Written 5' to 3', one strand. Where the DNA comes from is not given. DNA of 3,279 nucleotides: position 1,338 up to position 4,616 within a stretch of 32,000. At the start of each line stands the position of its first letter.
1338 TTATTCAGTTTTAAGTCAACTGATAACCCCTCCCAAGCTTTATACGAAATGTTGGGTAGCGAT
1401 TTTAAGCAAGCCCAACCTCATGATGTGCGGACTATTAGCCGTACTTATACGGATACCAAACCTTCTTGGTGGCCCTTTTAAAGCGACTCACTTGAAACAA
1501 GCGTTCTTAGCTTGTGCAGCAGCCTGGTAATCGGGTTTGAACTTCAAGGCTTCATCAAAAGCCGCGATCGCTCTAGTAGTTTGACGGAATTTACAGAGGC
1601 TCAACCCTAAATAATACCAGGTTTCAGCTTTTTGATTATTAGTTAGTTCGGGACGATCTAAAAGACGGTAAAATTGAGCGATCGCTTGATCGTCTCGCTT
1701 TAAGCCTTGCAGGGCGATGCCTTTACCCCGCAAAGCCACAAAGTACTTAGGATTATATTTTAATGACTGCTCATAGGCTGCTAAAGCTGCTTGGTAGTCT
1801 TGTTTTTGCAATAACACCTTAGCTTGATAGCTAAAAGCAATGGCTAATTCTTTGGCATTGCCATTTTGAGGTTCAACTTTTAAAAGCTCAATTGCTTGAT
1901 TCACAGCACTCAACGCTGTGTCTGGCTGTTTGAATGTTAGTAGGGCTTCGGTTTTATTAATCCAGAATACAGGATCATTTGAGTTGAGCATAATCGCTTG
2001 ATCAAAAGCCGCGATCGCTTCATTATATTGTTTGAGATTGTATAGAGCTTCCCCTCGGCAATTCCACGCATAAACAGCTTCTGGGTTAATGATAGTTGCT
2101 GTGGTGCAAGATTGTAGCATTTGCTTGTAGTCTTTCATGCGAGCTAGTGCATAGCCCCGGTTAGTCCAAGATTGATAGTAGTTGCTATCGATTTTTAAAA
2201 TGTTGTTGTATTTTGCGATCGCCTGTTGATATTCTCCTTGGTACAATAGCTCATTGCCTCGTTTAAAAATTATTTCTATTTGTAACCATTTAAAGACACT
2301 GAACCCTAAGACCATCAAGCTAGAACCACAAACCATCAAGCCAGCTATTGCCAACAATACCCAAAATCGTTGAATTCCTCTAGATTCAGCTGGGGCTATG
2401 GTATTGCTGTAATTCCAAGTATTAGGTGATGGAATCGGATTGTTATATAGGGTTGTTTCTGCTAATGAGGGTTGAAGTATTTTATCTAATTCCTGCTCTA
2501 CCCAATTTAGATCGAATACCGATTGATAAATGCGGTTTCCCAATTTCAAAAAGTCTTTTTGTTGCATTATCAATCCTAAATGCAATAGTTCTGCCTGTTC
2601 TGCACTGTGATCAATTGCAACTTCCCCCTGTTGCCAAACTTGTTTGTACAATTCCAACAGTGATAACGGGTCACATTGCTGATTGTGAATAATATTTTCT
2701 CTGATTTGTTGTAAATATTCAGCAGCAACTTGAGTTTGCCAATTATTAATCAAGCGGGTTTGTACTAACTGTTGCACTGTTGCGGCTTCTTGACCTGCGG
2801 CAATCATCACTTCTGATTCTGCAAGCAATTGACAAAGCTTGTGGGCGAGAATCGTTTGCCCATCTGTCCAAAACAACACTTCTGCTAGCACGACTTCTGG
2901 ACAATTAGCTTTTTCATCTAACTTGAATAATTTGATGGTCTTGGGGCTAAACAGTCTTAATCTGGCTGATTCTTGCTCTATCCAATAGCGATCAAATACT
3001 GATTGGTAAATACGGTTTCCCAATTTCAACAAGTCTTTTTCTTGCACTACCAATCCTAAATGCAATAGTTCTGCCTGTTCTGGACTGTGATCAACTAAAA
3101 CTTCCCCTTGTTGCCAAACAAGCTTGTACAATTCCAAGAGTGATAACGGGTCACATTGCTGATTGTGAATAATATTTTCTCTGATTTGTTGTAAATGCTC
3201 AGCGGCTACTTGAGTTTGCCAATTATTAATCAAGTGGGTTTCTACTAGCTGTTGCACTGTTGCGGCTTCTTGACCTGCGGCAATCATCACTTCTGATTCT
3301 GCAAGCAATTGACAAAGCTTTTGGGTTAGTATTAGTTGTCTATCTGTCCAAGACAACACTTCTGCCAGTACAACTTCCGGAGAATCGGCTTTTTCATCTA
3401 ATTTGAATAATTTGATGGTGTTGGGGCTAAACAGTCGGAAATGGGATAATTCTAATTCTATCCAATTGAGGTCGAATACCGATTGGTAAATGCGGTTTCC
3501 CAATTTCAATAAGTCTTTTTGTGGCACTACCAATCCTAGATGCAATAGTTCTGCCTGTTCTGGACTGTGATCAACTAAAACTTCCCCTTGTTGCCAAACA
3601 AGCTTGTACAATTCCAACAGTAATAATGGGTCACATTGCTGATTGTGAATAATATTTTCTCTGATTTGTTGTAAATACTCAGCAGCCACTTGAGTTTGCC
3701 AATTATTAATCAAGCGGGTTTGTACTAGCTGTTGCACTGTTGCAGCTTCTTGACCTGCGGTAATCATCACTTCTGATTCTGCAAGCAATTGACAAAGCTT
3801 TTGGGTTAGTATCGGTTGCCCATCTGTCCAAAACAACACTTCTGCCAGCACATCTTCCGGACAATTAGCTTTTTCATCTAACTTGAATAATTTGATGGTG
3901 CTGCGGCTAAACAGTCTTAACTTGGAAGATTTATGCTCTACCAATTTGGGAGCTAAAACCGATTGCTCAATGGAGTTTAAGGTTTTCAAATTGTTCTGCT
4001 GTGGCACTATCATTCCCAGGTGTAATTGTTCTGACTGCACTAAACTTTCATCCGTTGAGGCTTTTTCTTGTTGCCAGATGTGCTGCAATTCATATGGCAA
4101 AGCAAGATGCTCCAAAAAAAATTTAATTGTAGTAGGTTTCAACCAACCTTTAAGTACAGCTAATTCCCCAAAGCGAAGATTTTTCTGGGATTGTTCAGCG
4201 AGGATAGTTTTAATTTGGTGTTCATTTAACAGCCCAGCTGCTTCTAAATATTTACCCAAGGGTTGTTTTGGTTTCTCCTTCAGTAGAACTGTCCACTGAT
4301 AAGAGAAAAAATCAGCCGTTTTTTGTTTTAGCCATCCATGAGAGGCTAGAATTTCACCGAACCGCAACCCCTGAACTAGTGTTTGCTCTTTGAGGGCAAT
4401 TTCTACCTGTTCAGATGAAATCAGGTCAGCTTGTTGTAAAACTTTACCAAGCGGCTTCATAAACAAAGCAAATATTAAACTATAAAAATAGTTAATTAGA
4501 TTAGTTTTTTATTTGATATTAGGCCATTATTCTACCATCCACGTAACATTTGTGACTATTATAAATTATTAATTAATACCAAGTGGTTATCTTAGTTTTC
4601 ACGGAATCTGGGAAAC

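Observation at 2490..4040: A protein with no NTPase domain carries three 480-bp tandem copies of the module that follows the P-loop in a neighbouring ATPase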

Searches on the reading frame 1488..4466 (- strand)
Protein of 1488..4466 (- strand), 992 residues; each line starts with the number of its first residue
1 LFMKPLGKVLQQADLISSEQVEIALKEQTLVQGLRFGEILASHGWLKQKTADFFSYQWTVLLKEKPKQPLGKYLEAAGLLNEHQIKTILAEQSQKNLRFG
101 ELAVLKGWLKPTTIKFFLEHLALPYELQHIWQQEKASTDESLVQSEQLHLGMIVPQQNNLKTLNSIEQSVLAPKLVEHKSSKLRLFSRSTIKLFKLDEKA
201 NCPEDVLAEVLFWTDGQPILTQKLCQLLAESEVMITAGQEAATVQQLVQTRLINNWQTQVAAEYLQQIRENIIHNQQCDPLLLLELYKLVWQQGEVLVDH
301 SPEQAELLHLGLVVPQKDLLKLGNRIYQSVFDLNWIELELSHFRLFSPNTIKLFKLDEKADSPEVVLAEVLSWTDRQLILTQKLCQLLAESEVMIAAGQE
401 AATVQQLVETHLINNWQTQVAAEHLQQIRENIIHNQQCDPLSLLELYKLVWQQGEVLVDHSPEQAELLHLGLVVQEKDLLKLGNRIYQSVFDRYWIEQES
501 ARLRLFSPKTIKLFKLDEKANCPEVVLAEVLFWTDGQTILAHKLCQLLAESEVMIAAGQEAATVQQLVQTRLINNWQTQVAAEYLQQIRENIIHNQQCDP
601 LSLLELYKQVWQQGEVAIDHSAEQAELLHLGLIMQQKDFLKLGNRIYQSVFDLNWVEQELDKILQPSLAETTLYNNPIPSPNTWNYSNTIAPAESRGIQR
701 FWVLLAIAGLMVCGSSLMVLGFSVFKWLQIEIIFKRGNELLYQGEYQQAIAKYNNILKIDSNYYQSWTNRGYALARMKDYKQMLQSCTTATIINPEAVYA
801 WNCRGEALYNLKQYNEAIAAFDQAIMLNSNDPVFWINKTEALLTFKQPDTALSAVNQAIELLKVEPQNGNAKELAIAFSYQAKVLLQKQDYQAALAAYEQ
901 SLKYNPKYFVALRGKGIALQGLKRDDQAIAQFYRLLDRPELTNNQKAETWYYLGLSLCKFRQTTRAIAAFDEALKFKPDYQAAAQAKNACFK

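Call 7: search_protein_families(library=pfam, proteins=[window:1488-4466:-], max_evalue=0.01)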
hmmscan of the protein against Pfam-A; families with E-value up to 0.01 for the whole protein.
window:1488-4466:- (992 aa): 19 families
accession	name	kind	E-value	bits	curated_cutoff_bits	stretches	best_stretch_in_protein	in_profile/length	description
PF00515.34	TPR_1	-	4.2e-26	90.1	27.8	4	799-831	2-34/34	Tetratricopeptide repeat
PF07719.23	TPR_2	-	3.5e-25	86.4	27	4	799-831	2-34/34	Tetratricopeptide repeat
PF13432.12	TPR_16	-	3.1e-19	69.5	32.7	2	881-937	3-59/65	Tetratricopeptide repeat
PF13414.12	TPR_11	-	7.8e-16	57.9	26.8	3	737-777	1-41/42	TPR repeat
PF14559.12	TPR_19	-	3.7e-13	50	25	2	885-932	1-48/68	Tetratricopeptide repeat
PF13371.12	TPR_9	-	6.1e-13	49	35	1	774-832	5-63/73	Tetratricopeptide repeat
PF13181.12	TPR_8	-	1.4e-12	47.1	25.7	1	800-830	3-33/34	Tetratricopeptide repeat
PF23914.1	TPR_CcmH_CycH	-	2e-11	44.4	42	2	794-906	46-152/158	Cytochrome c-type biogenesis protein H TPR domain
PF13431.12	TPR_17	-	3.6e-11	42.9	24.4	0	787-819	2-34/34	Tetratricopeptide repeat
PF13428.12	TPR_14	-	8.1e-11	41.9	23.5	0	800-838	3-41/44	Tetratricopeptide repeat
PF13424.12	TPR_12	-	2.1e-09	37.9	30.1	1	846-903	17-73/77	Tetratricopeptide repeat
PF01239.28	PPTA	-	3.9e-06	26.7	29.5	0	746-777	1-32/32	Protein prenyltransferase alpha subunit repeat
PF25064.1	ARM_TT21_5th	-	0.00022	21.9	27.8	1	882-975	8-100/117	TT21 fifth ARM repeats domain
PF25063.1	ARM_TT21_C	-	0.0014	18.9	35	1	812-981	35-198/209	Tetratricopeptide repeat protein 21 C-terminal ARM domain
PF24889.1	CCTL2_WNK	-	0.0016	18.7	27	0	244-276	41-73/75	WNK CCTL2 domain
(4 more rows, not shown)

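Call 8: search_protein_families(library=ncbifam, proteins=[window:1488-4466:-], max_evalue=0.01)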
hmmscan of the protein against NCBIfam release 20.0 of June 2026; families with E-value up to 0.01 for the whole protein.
window:1488-4466:- (992 aa): 19 families
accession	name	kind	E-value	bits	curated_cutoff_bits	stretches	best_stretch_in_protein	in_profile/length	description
NF040959.1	MamA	equivalog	5.6e-21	74.9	200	3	730-833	71-174/204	magnetosome protein MamA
NF053729.1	c-di-GMP_motif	domain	1.8e-19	69.2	38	2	5-50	1-45/53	cyclic di-GMP-binding domain-containing protein, MshE-related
TIGR02917.1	PEP_TPR_lipo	equivalog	1.5e-13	49.5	312.2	1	729-938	124-324/899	XrtA/PEP-CTERM system TPR-repeat protein PrsT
NF033920.0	C39_PA2778_fam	equivalog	2.5e-10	40.2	150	1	785-861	177-253/255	PA2778 family cysteine peptidase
TIGR02552.1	LcrH_SycD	equivalog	5.2e-10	39.2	104.8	1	752-875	6-129/136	SycD/LcrH family type III secretion system chaperone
NF047507.1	TPR_BatC_Lepto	exception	3e-08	33.4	175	2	926-984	75-133/214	TPR repeat-containing protein BatC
TIGR02521.1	type_IV_pilW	equivalog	1.7e-06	27.8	154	2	737-826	38-127/234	type IV pilus biogenesis/stability protein PilW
TIGR03029.1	EpsG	equivalog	1.7e-06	27.4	313.8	1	70-120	5-55/274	chain length determinant protein tyrosine kinase EpsG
TIGR02795.1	tol_pal_ybgF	equivalog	2.3e-06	28.2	90.1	0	881-989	8-118/119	tol-pal system protein YbgF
NF040467.1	blaRAA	exception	7.1e-06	25.3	590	0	552-621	132-199/290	RAA family extended-spectrum beta-lactamase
NF012033.0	PRK15489.1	equivalog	8.5e-06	24.2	537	0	5-50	492-536/703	glycosyl transferase family protein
NF008391.2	PRK11189.1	equivalog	2.1e-05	24.2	250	1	874-934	98-158/297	lipoprotein NlpI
NF033762.1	social_mot_Tgl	equivalog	5.5e-05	22.6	225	0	737-805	107-177/252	social motility TPR repeat lipoprotein Tgl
TIGR00990.1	3a0801s09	subfamily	0.00095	17.9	757.25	0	805-849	134-177/615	mitochondrial import receptor subunit TOM70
NF053607.1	CHU_0125_OmpA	equivalog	0.0014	17.2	620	1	730-840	19-129/639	CHU_0125 family OmpA-like outer membrane integrity protein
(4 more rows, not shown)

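Call 11: find_homologous_proteins(query=window:1488-4466:-, max_evalue=0.00001)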
Query window:1488-4466:- (992 aa): 152 proteins with E <= 0.00001 among 8000 candidates; the best 120 are listed.
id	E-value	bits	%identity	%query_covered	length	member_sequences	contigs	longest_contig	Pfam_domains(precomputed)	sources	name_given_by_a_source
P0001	0.0e+0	1862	85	100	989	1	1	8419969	PF13431.13,PF23914.2,PF13414.13,PF13428.13,PF14559.13,PF13371.13,PF00515.35,PF13424.13,PF13432.13,PF13181.13,PF01239.29,PF07719.24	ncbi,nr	ncbi:hypothetical protein NIES4103_16290 [Nostoc sp. NIES-4103]|nr:hypothetical protein NIES4103_162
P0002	0.0e+0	1569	83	85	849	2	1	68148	PF13431.13,PF23914.2,PF13414.13,PF13428.13,PF14559.13,PF13371.13,PF00515.35,PF13424.13,PF13432.13,PF23233.2,PF13181.13,PF01239.29,PF07719.24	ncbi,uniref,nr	ncbi:tetratricopeptide repeat protein [Nostoc sp. CENA67]|uniref:Tetratricopeptide repeat protein n=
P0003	0.0e+0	1539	72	100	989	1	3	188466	PF13431.13,PF23914.2,PF13414.13,PF13428.13,PF14559.13,PF13371.13,PF00515.35,PF13424.13,PF13432.13,PF13181.13,PF01239.29,PF07719.24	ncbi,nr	ncbi:MAG: tetratricopeptide repeat protein [Aulosira sp. ZfuVER01]|nr:tetratricopeptide repeat prote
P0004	0.0e+0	1521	71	100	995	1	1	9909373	PF13431.13,PF23914.2,PF13414.13,PF13428.13,PF25064.2,PF14559.13,PF13371.13,PF00515.35,PF12895.14,PF13424.13,PF13432.13,PF13181.13,PF01239.29,PF07719.24,PF13174.13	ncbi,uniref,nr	ncbi:hypothetical protein NIES2100_29220 [Calothrix sp. NIES-2100]|uniref:tetratricopeptide repeat p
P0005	0.0e+0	1506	69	100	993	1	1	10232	PF25063.1,PF13431.13,PF23914.2,PF13414.13,PF13428.13,PF25064.2,PF14559.13,PF24828.2,PF13371.13,PF00515.35,PF12895.14,PF13424.13,PF13432.13,PF13181.13,PF07719.24,PF13174.13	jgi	jgi:tetratricopeptide (TPR) repeat protein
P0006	0.0e+0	1497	98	68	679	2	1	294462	PF13431.13,PF23914.2,PF13414.13,PF13428.13,PF14559.13,PF13371.13,PF00515.35,PF13424.13,PF13432.13,PF13181.13,PF01239.29,PF07719.24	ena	-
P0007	0.0e+0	1481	69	100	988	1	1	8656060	PF13431.13,PF23914.2,PF13414.13,PF13428.13,PF14559.13,PF13371.13,PF00515.35,PF13424.13,PF13432.13,PF13181.13,PF01239.29,PF07719.24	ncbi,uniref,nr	ncbi:tetratricopeptide repeat protein [Calothrix sp. NIES-2098]|uniref:tetratricopeptide repeat prot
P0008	0.0e+0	1447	67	100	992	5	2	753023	PF25063.1,PF13431.13,PF23914.2,PF13414.13,PF13176.13,PF13428.13,PF25064.2,PF14559.13,PF13371.13,PF00515.35,PF13424.13,PF13432.13,PF13181.13,PF07719.24,PF13174.13,PF24889.1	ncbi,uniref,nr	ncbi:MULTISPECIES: tetratricopeptide repeat protein [unclassified Calothrix]|uniref:tetratricopeptid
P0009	0.0e+0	1407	65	100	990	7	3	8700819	PF13431.13,PF23914.2,PF13414.13,PF13428.13,PF14559.13,PF13371.13,PF00515.35,PF13424.13,PF13432.13,PF13181.13,PF01239.29,PF07719.24,PF13174.13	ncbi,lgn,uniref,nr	ncbi:hypothetical protein NIES37_60450 [Tolypothrix tenuis PCC 7101]|uniref:Uncharacterized protein 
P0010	0.0e+0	1385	64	100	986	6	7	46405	PF13431.13,PF23914.2,PF13414.13,PF13428.13,PF25064.2,PF14559.13,PF13371.13,PF00515.35,PF13424.13,PF13432.13,PF13181.13,PF01239.29,PF07719.24,PF13174.13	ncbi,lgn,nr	ncbi:tetratricopeptide repeat protein [Calothrix membranacea FACHB-236]|nr:tetratricopeptide repeat 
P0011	0.0e+0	1306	53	69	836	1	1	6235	PF14559.13,PF13431.13,PF23914.2,PF13414.13,PF13371.13,PF00515.35,PF13424.13,PF13432.13,PF13428.13,PF13181.13,PF07719.24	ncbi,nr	ncbi:MAG: tetratricopeptide repeat protein [Fischerella sp.]|nr:tetratricopeptide repeat protein [Fi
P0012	0.0e+0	1293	62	100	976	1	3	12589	PF13431.13,PF23914.2,PF13414.13,PF13428.13,PF14559.13,PF13371.13,PF00515.35,PF13424.13,PF13432.13,PF14516.13,PF13181.13,PF01239.29,PF07719.24,PF13174.13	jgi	jgi:tetratricopeptide (TPR) repeat protein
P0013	0.0e+0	1282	60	71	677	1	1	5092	PF13431.13,PF23914.2,PF13414.13,PF13428.13,PF25064.2,PF14559.13,PF13371.13,PF00515.35,PF13424.13,PF13432.13,PF13181.13,PF01239.29,PF07719.24,PF13174.13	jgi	jgi:tetratricopeptide (TPR) repeat protein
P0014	0.0e+0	1281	69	85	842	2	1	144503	PF13431.13,PF23914.2,PF13414.13,PF13176.13,PF13428.13,PF25064.2,PF14559.13,PF13371.13,PF00515.35,PF13424.13,PF13432.13,PF13181.13,PF01239.29,PF07719.24,PF13174.13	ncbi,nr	ncbi:tetratricopeptide repeat protein [Tolypothrix sp. FACHB-123]|nr:tetratricopeptide repeat protei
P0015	0.0e+0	1250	75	55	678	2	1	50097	PF13431.13,PF23914.2,PF13414.13,PF13428.13,PF25064.2,PF14559.13,PF13371.13,PF00515.35,PF13424.13,PF13432.13,PF13181.13,PF07719.24,PF13174.13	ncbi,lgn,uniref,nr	ncbi:tetratricopeptide repeat protein [Dendronalium sp. ChiSLP03b]|uniref:tetratricopeptide repeat p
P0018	0.0e+0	1205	77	55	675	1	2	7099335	PF13431.13,PF23914.2,PF13414.13,PF13176.13,PF13428.13,PF25064.2,PF14559.13,PF13371.13,PF00515.35,PF12895.14,PF13424.13,PF13432.13,PF13181.13,PF01239.29,PF07719.24,PF13174.13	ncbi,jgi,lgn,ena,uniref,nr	ncbi:MAG: tetratricopeptide repeat protein [Mojavia pulchra JT2-VF2]|jgi:tetratricopeptide (TPR) rep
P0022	0.0e+0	1143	46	100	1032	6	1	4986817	PF13431.13,PF23914.2,PF13414.13,PF13428.13,PF25064.2,PF14559.13,PF13371.13,PF00515.35,PF12895.14,PF13424.13,PF13432.13,PF13181.13,PF07719.24,PF13174.13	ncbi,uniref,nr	ncbi:tetratricopeptide repeat protein [Pleurocapsa sp. PCC 7327]|uniref:tetratricopeptide repeat pro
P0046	1.4e-281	955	54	85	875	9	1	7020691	PF13431.13,PF23914.2,PF13414.13,PF13428.13,PF14559.13,PF13371.13,PF00515.35,PF12895.14,PF13424.13,PF13432.13,PF14516.13,PF13181.13,PF01239.29,PF07719.24,PF24889.1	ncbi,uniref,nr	ncbi:tetratricopeptide repeat protein [Fischerella sp. JS2]|uniref:tetratricopeptide repeat protein 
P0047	3.6e-281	954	46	99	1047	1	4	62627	PF13431.13,PF23914.2,PF13414.13,PF21545.4,PF13176.13,PF13428.13,PF25064.2,PF14559.13,PF13371.13,PF00515.35,PF12895.14,PF13424.13,PF13432.13,PF13181.13,PF07719.24,PF13174.13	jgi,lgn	jgi:tetratricopeptide (TPR) repeat protein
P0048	7.4e-278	943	64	68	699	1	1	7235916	PF13431.13,PF23914.2,PF13414.13,PF13428.13,PF25064.2,PF14559.13,PF13371.13,PF00515.35,PF13424.13,PF13432.13,PF13181.13,PF01239.29,PF07719.24,PF13174.13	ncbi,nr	ncbi:hypothetical protein NIES4101_73190 [Calothrix sp. NIES-4101]|nr:hypothetical protein NIES4101_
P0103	2.7e-28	117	46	15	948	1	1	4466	PF13401.13,PF14516.13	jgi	-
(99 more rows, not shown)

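Call 18: search_protein_families(library=padloc, proteins=[window:1488-4466:-], max_evalue=0.01)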
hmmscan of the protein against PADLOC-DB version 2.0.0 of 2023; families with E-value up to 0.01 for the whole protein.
window:1488-4466:- (992 aa): 2 families
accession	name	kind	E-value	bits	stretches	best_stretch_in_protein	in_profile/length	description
PDLC00723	Effector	-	0.00026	18.6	0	404-461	235-293/302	4TM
PDLC02074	Cas2_IIIb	-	0.0019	16.2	0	639-664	22-47/86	-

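Call 22: find_encoding_contigs(protein=P0006, flank=10000, max_places=3)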
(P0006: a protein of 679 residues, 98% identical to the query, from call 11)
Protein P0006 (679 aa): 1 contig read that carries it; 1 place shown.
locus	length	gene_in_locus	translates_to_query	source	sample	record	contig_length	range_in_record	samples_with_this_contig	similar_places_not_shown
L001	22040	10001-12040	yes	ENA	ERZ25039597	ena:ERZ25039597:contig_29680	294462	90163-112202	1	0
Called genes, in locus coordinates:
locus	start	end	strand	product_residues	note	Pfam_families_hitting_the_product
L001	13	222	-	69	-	-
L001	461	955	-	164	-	PF12146:Hydrolase_4, PF00561:Abhydrolase_1, PF12697:Abhydrolase_6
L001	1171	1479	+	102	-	PF08501:Shikimate_dh_N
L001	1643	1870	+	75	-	-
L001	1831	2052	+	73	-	PF18317:SDH_C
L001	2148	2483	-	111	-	PF02518:HATPase_c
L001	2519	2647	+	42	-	-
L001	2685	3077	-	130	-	PF00512:HisKA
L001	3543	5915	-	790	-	PF08447:PAS_3, PF00989:PAS, PF08448:PAS_4, PF08448:PAS_4, PF00989:PAS, PF13426:PAS_9, PF08447:PAS_3, PF07568:HisKA_2, +7 more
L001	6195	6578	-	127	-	PF08447:PAS_3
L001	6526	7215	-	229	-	PF08448:PAS_4 (weak), PF08447:PAS_3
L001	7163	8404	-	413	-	PF25487:ETR1_N, PF00989:PAS (weak), PF08447:PAS_3, PF13426:PAS_9 (faint), PF08447:PAS_3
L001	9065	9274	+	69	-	-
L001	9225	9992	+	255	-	-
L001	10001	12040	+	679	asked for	PF13181:TPR_8 (faint), PF13414:TPR_11 (weak), PF13424:TPR_12 (faint), PF13428:TPR_14 (faint), PF23914:TPR_CcmH_CycH (weak), PF00515:TPR_1, PF07719:TPR_2, PF13432:TPR_16 (weak), +4 more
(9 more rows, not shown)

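Call 23: find_encoding_contigs(protein=P0001, flank=10000, max_places=2)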
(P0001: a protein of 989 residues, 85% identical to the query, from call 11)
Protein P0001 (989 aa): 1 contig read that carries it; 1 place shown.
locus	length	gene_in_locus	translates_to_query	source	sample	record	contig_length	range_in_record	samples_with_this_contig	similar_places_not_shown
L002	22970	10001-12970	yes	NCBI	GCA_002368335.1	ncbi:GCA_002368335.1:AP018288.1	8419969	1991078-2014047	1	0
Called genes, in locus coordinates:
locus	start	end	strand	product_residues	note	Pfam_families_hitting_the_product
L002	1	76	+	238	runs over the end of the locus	-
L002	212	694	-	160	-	-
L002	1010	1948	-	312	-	PF00561:Abhydrolase_1, PF12146:Hydrolase_4, PF12697:Abhydrolase_6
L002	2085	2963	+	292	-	PF08501:Shikimate_dh_N, PF01488:Shikimate_DH (faint), PF18317:SDH_C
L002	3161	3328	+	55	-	-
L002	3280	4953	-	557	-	PF00072:Response_reg, PF00989:PAS, PF08448:PAS_4, PF00512:HisKA, PF02518:HATPase_c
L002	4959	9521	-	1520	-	PF25487:ETR1_N, PF08447:PAS_3, PF08447:PAS_3, PF08447:PAS_3, PF00989:PAS, PF08448:PAS_4, PF08448:PAS_4, PF00989:PAS, +11 more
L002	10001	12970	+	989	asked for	PF13181:TPR_8 (faint), PF13414:TPR_11 (weak), PF13371:TPR_9 (weak), PF23914:TPR_CcmH_CycH (weak), PF00515:TPR_1, PF07719:TPR_2, PF14559:TPR_19 (weak), PF13432:TPR_16 (weak), +4 more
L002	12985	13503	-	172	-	PF14218:COP23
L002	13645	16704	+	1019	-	PF05860:TPS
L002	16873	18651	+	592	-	PF07244:POTRA (weak), PF08479:POTRA_2, PF03865:ShlB, PF01103:Omp85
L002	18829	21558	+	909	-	PF00515:TPR_1 (faint), PF07719:TPR_2 (faint), PF13424:TPR_12 (faint), PF17874:TPR_MalT (faint), PF13176:TPR_7 (faint), PF13181:TPR_8 (faint), PF12770:CHAT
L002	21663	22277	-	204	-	-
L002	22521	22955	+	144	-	-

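Call 37: find_encoding_contigs(protein=P0022, flank=10000, max_places=1)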
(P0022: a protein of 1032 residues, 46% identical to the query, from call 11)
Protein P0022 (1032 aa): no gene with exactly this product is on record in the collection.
